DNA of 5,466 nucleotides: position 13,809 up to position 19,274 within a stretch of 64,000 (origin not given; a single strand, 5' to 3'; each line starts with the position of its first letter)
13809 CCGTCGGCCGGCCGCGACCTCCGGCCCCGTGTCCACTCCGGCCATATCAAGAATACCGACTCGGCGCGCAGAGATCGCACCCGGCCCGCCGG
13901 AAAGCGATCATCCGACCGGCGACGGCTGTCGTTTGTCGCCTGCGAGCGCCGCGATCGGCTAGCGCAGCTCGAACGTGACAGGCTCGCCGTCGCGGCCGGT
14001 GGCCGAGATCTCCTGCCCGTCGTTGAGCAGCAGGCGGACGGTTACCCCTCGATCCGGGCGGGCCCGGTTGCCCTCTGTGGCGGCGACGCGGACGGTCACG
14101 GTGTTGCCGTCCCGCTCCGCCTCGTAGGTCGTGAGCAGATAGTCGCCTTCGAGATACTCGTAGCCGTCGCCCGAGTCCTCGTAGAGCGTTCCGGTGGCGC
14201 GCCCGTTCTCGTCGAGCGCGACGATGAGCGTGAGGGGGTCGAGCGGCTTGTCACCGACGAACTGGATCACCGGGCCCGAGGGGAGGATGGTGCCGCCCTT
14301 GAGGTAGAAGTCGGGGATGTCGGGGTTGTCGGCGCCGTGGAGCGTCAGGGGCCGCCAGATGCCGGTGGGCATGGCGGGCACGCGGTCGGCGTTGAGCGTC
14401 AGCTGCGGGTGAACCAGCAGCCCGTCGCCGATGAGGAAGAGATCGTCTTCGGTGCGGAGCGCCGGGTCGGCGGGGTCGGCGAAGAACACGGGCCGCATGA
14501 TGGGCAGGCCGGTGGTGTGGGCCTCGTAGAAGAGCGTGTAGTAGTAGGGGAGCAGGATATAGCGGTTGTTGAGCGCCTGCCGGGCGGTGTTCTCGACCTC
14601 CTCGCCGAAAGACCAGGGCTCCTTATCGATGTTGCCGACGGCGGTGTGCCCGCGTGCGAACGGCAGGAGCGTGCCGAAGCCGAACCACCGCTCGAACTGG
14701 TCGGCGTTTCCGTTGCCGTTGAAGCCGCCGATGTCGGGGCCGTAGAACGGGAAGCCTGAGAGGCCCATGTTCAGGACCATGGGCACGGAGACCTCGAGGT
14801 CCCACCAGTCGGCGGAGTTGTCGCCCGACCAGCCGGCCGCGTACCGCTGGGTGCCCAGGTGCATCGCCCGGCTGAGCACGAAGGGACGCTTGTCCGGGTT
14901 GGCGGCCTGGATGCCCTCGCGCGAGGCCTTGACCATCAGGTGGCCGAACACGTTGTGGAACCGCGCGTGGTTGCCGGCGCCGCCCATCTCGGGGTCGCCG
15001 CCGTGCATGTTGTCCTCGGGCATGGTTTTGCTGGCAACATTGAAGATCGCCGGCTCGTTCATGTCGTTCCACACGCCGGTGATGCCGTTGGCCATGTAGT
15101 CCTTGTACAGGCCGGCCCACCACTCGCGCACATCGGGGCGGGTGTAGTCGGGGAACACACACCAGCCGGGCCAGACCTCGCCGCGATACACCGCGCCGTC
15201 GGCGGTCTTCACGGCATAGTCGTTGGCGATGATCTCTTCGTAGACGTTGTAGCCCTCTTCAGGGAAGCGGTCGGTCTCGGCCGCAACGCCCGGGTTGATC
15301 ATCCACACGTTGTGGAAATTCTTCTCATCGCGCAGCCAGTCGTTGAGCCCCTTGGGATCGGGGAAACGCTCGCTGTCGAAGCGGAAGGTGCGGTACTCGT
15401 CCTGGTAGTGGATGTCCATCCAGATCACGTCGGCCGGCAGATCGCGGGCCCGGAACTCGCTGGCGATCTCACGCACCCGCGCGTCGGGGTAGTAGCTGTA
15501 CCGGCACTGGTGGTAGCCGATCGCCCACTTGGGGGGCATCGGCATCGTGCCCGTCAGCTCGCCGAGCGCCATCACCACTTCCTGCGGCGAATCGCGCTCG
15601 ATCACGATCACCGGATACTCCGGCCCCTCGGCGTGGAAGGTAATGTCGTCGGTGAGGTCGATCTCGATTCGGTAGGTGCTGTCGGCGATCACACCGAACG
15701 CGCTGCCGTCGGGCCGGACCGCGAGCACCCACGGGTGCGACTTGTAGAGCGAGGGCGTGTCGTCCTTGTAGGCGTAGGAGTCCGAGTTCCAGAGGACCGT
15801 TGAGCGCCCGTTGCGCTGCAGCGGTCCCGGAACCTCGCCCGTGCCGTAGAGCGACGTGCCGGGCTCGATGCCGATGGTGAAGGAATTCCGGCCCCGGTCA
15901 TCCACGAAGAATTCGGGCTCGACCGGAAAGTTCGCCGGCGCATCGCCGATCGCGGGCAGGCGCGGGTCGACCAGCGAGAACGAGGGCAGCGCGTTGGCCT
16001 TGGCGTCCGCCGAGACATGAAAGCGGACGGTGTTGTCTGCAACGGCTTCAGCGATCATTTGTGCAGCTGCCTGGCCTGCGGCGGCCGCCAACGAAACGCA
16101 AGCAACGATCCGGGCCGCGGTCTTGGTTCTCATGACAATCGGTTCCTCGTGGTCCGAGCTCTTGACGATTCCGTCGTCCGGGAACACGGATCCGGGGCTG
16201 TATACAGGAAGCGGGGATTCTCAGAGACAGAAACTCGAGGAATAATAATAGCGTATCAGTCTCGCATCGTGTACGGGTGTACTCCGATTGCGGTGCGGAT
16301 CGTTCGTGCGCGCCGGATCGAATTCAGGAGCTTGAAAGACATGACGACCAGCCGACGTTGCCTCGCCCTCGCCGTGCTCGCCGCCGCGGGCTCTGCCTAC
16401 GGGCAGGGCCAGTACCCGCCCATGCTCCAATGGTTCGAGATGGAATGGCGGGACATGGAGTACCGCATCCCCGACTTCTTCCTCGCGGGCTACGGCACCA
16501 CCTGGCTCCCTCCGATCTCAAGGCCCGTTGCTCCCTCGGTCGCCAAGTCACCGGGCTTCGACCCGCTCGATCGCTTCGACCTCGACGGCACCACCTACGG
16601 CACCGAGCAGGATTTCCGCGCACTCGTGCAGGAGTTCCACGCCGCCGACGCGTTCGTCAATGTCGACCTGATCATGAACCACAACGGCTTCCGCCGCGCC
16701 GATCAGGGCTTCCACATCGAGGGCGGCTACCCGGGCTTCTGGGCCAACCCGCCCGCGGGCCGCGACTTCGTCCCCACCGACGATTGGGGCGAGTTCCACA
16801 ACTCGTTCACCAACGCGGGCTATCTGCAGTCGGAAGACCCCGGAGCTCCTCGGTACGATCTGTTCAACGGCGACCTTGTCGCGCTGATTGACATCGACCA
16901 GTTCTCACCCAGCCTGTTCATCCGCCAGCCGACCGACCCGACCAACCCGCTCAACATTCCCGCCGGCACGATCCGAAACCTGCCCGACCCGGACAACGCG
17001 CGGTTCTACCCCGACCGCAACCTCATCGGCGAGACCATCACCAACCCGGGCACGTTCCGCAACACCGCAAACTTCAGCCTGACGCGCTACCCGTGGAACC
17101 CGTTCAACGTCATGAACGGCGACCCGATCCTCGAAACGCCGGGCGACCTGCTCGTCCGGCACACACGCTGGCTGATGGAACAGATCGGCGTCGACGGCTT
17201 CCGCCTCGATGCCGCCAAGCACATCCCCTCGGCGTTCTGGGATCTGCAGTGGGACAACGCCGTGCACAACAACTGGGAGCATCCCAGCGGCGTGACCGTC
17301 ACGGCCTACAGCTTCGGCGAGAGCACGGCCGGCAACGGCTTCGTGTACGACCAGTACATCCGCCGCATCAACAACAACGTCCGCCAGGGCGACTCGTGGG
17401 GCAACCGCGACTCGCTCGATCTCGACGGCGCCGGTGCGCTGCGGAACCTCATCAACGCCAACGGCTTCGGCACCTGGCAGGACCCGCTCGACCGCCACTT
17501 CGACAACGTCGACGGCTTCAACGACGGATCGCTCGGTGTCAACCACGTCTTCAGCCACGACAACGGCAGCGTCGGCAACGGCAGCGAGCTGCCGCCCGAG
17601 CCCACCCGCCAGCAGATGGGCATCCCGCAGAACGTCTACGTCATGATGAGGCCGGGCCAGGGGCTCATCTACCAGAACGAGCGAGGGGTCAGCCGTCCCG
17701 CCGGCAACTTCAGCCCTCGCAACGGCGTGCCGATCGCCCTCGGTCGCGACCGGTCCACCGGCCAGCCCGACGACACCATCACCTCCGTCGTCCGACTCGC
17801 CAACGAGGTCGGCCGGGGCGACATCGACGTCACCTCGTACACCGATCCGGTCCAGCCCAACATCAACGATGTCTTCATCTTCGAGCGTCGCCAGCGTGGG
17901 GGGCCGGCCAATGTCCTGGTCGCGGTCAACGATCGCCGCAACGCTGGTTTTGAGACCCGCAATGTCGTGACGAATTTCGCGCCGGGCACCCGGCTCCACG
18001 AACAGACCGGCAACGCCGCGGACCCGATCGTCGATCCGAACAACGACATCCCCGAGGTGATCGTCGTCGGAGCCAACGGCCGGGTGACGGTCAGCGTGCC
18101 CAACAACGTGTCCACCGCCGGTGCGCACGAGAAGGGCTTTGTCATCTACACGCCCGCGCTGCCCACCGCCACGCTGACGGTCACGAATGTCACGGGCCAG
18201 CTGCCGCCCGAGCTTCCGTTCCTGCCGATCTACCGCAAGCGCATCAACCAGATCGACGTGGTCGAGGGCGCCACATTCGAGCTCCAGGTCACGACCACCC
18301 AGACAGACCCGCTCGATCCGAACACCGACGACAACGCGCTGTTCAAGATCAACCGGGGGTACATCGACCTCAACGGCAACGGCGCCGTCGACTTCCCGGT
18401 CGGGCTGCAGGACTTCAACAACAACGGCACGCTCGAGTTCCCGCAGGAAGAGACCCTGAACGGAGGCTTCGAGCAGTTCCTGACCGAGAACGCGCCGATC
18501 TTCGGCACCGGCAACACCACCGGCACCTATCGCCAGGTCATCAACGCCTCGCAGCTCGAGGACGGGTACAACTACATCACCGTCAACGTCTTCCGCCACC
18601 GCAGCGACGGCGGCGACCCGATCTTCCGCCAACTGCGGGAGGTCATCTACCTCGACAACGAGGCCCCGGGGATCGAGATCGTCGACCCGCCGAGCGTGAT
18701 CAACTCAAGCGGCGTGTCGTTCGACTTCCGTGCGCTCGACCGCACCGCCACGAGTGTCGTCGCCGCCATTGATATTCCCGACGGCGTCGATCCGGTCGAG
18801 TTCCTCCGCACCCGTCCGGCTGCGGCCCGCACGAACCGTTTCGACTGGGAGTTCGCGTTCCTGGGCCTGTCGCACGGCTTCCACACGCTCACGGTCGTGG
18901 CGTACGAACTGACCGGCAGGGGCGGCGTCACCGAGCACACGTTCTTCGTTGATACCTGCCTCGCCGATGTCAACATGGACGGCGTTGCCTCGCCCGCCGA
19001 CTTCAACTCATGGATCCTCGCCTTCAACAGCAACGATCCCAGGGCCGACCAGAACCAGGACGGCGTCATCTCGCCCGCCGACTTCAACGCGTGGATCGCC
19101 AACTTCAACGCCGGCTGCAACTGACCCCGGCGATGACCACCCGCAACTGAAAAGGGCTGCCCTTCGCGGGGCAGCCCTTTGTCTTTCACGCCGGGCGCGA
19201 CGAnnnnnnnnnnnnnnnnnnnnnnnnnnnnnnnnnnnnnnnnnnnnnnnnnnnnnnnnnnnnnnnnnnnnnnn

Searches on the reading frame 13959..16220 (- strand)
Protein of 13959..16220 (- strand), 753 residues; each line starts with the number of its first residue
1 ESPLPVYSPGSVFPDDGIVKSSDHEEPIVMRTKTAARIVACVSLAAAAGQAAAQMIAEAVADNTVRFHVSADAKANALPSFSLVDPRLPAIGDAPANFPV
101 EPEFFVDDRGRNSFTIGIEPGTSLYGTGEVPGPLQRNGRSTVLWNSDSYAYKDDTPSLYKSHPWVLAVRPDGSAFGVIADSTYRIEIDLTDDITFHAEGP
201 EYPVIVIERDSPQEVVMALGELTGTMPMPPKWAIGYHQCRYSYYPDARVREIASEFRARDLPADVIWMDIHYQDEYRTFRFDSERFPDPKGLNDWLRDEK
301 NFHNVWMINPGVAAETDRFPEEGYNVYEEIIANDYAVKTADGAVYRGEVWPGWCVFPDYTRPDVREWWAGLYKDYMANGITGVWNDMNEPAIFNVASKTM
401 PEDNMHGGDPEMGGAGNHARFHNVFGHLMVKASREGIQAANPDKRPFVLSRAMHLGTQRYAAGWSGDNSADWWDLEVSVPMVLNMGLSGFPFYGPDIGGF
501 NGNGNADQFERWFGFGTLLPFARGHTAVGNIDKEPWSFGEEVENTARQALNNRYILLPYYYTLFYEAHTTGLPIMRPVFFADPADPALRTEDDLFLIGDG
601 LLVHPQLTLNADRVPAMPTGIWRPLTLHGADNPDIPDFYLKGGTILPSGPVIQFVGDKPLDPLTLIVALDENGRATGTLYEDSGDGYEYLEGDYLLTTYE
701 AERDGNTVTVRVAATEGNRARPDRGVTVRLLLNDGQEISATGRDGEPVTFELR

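Call 8: search_protein_families(library=pfam, max_evalue=0.01, proteins=[window:13959-16220:-])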
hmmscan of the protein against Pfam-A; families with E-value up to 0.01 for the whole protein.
window:13959-16220:- (753 aa): 4 families
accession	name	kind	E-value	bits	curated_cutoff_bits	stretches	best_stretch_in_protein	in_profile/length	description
PF01055.32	Glyco_hydro_31_2nd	-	3.5e-111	372.1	23.5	1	227-563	2-328/328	Glycosyl hydrolases family 31 TIM-barrel domain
PF13802.12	Gal_mutarotas_2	-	2.2e-17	64.4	27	1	112-188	106-184/184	Glycosyl hydrolase 31 N-terminal galactose mutarotase-like domain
PF17137.9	DUF5110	-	1.7e-13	50.8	27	1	662-730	1-68/71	Domain of unknown function (DUF5110)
PF21365.3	Glyco_hydro_31_3rd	-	4.7e-08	33.8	24.4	1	571-628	1-63/87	Glycosyl hydrolase family 31 C-terminal domain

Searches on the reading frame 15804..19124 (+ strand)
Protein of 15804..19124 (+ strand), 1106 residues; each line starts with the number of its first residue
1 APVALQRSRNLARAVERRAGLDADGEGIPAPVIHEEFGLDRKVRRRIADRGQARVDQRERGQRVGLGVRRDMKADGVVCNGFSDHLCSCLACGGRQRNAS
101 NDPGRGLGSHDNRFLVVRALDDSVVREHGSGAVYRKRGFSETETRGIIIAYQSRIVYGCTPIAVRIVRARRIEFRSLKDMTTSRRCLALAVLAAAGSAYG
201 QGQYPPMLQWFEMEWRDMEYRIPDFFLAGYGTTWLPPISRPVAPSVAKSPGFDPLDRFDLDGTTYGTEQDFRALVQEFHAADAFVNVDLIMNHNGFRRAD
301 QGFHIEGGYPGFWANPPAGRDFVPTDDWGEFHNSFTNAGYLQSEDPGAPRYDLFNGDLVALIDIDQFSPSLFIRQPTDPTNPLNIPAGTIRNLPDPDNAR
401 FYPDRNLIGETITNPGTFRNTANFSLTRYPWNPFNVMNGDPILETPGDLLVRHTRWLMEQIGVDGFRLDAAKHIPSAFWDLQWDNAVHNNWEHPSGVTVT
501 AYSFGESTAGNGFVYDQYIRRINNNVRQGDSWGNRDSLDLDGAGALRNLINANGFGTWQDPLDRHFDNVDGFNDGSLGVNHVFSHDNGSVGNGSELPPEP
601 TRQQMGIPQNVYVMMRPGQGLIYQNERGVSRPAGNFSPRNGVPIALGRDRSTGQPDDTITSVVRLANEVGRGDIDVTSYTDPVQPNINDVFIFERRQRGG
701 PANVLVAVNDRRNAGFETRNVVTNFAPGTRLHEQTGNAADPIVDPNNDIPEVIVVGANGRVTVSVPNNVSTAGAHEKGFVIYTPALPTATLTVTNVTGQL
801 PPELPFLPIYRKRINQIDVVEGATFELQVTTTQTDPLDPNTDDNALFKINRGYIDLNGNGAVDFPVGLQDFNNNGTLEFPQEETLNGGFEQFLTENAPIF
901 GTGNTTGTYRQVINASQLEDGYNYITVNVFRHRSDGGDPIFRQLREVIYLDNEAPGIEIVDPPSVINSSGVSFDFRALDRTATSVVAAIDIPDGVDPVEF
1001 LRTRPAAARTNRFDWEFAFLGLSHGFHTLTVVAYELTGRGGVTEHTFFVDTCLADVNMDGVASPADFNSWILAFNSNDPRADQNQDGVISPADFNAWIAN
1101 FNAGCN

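Call 8: search_protein_families(library=pfam, max_evalue=0.01, proteins=[window:15804-19124:+])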
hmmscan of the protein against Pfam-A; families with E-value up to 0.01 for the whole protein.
window:15804-19124:+ (1106 aa): 4 families
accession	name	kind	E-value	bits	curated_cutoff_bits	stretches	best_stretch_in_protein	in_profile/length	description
PF00128.31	Alpha-amylase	-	9.1e-08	32.2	22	1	232-295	35-93/446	Alpha amylase, catalytic domain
PF13202.12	EF-hand_5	-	0.0015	18.4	25.9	0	1081-1095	8-22/25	EF hand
PF00036.39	EF-hand_1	-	0.0016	18.3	25.4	0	1081-1099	9-27/29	EF hand domain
PF13405.12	EF-hand_6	-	0.0091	16.1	25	0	1081-1099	9-27/30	EF-hand domain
